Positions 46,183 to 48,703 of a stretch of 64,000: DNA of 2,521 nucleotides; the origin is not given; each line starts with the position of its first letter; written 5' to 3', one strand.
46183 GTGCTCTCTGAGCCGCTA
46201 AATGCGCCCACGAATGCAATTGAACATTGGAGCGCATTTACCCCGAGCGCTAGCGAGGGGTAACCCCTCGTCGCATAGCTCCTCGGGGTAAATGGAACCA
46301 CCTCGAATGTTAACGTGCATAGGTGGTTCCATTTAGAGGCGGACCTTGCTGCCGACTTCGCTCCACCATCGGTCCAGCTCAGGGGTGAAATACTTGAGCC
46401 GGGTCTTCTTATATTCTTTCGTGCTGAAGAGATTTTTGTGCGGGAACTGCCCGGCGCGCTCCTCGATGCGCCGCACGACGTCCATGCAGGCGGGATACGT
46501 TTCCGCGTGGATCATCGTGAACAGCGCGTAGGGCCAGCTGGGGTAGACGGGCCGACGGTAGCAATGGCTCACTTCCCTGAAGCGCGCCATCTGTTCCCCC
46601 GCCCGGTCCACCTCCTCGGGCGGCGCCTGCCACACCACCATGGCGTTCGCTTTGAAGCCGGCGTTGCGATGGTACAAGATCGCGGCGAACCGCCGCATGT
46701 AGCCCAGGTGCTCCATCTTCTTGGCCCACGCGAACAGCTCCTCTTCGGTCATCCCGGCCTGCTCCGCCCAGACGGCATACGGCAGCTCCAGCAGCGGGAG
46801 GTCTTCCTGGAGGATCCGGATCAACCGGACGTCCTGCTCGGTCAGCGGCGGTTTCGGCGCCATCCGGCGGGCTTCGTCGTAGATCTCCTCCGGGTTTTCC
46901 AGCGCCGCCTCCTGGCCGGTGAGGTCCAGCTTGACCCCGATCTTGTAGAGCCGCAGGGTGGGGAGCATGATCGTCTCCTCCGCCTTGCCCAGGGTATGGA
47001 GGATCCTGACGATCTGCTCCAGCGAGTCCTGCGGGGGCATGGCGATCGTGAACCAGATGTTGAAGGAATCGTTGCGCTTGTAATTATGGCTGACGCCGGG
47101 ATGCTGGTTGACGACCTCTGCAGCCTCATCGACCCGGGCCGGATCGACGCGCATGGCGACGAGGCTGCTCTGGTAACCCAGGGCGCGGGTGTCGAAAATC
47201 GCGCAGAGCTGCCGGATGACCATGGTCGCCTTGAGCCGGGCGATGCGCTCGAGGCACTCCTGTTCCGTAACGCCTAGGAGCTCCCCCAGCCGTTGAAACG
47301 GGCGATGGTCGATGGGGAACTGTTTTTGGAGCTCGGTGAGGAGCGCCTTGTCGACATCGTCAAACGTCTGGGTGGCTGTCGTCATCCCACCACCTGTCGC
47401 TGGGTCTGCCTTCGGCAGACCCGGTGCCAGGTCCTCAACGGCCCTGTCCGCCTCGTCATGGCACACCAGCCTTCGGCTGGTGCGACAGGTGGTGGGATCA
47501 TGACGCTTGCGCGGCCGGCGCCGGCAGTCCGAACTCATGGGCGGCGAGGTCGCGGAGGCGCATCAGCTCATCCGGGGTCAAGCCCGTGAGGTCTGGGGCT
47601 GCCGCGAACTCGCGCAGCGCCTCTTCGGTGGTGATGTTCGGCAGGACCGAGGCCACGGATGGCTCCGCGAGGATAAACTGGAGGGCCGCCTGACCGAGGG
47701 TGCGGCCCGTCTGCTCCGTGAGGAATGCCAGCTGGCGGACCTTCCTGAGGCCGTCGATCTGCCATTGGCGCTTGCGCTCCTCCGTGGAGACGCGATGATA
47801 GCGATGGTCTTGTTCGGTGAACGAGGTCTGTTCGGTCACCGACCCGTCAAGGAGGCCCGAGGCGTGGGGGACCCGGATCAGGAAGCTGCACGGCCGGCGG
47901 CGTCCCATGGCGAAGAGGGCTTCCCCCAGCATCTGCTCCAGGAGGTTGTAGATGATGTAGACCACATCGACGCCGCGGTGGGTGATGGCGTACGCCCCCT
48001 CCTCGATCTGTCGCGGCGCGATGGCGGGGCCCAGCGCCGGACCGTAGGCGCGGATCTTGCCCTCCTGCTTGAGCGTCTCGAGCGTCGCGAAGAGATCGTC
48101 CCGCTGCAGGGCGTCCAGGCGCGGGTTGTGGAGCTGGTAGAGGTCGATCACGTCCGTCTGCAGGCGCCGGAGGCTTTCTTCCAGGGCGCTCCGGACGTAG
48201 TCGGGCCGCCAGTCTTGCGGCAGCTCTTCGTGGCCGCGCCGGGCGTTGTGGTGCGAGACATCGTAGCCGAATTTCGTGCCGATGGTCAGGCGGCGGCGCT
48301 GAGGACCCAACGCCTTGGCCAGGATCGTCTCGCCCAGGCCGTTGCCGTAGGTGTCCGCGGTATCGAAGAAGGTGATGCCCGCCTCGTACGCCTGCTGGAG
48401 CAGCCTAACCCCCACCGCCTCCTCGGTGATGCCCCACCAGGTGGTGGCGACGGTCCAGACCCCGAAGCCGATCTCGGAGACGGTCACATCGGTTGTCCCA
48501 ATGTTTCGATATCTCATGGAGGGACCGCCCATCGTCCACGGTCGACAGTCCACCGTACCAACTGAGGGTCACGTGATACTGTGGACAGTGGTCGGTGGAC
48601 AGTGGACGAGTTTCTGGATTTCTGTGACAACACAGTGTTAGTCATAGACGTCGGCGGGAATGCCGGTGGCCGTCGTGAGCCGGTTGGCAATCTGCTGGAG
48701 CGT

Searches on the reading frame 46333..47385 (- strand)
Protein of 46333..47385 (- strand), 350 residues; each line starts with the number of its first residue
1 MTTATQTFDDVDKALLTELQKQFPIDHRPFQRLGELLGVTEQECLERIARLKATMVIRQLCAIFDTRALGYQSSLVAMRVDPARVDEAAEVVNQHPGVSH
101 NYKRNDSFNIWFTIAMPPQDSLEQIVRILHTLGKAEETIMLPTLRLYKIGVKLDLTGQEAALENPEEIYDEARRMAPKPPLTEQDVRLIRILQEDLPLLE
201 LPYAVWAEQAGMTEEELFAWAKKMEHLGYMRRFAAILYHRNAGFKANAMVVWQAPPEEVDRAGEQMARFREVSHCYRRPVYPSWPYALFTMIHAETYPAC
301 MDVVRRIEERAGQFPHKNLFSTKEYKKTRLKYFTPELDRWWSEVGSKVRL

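Call 27: search_protein_families(library=pfam, proteins=[window:46333-47385:-])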
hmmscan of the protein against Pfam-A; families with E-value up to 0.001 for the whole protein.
window:46333-47385:- (350 aa): 3 families
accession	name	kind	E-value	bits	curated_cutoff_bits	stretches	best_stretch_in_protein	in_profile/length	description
PF17805.7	AsnC_trans_reg2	-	6e-53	177.4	27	2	242-326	2-86/86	AsnC-like ligand binding domain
PF22451.2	NirdL-like_HTH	-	2.4e-31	107.5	27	2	12-58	1-47/47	Siroheme decarboxylase NirDL-like HTH domain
PF13404.12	HTH_AsnC-type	-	2.5e-13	50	27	1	9-52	2-42/42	AsnC-type helix-turn-helix domain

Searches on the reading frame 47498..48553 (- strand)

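Call 27: search_protein_families(library=pfam, proteins=[window:47498-48553:-])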
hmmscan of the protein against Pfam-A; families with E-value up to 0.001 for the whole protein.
window:47498-48553:- (351 aa): 1 family
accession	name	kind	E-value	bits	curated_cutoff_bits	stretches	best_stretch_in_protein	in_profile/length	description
PF00248.27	Aldo_ket_red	-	7.8e-43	147.1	24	1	27-336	1-289/291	Aldo/keto reductase family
